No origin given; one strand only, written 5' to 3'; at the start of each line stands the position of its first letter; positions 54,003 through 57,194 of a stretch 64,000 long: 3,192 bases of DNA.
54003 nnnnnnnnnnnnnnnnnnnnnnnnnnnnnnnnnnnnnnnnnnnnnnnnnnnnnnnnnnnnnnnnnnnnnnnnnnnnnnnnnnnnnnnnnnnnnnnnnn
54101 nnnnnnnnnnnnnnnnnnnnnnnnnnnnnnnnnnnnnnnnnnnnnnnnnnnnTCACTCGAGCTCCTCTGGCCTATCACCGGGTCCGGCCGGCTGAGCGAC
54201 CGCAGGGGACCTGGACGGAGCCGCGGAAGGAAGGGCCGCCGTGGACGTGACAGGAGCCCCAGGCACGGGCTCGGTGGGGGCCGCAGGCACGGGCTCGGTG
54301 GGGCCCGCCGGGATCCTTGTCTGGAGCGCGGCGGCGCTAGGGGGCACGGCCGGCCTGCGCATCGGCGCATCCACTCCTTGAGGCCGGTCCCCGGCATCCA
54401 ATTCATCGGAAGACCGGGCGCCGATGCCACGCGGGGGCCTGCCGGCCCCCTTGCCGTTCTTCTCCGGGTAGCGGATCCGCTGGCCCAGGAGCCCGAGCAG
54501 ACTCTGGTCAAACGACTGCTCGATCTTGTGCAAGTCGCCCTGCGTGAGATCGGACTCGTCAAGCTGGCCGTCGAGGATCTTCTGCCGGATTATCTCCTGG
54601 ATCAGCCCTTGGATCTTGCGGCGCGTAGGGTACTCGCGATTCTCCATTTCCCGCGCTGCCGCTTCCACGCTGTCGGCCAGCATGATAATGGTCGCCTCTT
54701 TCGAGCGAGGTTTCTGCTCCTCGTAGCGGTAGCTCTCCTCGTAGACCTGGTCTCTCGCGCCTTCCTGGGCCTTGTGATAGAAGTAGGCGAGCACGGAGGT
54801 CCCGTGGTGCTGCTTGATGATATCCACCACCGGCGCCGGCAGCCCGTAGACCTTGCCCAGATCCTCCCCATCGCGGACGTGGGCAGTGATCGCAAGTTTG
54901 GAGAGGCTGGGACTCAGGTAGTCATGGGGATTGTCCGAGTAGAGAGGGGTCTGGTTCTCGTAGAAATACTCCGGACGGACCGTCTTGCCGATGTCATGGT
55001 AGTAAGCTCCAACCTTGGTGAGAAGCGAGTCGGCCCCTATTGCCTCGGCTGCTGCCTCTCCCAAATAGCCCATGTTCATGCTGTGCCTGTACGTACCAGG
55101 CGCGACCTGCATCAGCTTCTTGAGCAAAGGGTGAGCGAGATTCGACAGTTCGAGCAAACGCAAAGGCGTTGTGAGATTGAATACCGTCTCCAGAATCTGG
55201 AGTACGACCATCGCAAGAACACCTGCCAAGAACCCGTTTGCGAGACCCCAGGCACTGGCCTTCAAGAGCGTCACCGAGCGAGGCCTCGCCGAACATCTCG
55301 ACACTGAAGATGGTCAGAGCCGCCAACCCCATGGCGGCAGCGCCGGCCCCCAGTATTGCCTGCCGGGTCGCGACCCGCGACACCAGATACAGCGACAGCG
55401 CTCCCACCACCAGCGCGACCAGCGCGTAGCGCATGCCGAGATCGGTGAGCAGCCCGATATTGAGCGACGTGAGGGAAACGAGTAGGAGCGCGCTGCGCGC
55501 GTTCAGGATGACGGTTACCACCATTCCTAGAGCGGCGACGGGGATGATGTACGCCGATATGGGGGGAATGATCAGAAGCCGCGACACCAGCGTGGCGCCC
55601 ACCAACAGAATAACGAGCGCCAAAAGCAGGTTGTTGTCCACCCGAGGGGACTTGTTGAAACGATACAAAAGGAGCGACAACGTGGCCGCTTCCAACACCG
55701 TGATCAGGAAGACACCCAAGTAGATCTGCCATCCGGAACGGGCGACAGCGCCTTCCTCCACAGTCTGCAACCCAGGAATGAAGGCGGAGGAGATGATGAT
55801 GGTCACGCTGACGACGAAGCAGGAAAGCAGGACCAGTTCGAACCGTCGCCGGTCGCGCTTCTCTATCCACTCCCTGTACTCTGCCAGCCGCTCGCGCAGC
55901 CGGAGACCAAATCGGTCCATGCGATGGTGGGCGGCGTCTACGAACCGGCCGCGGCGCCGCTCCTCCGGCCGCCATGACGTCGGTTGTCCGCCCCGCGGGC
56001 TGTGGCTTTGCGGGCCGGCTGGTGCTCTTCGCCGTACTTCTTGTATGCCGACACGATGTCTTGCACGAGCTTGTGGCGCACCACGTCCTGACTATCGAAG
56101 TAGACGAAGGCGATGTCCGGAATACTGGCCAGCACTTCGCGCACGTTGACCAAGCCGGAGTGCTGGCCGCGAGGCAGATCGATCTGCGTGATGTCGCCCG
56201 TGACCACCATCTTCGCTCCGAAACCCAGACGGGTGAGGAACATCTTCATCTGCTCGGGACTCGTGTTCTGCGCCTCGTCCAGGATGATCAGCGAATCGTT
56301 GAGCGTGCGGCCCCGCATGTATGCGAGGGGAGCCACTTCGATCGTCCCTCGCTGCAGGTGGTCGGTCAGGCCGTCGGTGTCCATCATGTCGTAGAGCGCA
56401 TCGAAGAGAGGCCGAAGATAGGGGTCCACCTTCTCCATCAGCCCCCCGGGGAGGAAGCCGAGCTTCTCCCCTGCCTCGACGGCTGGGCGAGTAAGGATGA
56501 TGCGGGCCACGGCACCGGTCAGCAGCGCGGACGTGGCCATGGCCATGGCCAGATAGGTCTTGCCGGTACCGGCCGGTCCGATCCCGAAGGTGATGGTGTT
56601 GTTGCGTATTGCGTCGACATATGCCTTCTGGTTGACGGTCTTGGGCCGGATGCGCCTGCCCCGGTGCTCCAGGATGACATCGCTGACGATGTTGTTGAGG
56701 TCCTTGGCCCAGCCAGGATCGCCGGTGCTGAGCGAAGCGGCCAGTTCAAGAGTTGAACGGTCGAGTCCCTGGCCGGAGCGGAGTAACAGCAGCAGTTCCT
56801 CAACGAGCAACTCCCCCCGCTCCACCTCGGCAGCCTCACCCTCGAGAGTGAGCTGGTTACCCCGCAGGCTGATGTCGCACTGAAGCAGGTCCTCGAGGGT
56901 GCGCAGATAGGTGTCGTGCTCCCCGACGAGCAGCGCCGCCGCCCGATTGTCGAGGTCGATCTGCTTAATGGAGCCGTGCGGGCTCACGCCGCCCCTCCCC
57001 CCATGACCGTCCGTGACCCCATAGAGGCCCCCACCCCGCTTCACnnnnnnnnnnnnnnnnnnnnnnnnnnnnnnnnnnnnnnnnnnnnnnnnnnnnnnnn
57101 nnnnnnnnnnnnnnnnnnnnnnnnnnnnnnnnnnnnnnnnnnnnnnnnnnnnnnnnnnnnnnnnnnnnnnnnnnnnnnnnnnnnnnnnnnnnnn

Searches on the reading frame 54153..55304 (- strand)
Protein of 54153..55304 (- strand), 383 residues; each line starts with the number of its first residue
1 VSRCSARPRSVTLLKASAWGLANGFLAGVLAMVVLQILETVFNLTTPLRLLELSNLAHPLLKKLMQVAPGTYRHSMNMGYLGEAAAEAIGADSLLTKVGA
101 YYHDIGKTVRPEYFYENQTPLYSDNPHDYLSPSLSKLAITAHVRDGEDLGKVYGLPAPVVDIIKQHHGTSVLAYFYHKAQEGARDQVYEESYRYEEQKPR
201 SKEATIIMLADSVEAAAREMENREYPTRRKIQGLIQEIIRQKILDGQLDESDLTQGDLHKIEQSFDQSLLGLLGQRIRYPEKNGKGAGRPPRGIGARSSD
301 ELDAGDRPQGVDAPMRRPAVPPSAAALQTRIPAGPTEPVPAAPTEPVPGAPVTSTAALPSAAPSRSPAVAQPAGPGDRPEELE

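Call 26: search_protein_families(library=pfam, proteins=[window:54153-55304:-], max_evalue=0.00001)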
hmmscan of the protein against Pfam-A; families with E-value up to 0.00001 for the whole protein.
window:54153-55304:- (383 aa): 1 family
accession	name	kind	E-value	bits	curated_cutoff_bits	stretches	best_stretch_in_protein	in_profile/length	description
PF01966.28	HD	-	6.6e-16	59.1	22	1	71-215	1-115/116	HD domain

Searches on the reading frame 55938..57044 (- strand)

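Call 26: search_protein_families(library=pfam, proteins=[window:55938-57044:-], max_evalue=0.00001)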
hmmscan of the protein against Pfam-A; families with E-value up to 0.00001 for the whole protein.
window:55938-57044:- (368 aa): 3 families
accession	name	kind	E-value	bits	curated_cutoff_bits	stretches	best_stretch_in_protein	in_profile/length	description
PF02562.22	PhoH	-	9e-95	316.4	27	1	132-335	2-205/205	PhoH-like protein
PF13604.12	AAA_30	-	7.3e-08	32.8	27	1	138-288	5-128/191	AAA domain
PF13245.12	AAA_19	-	3e-07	31.1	25.1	1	139-288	1-129/134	AAA domain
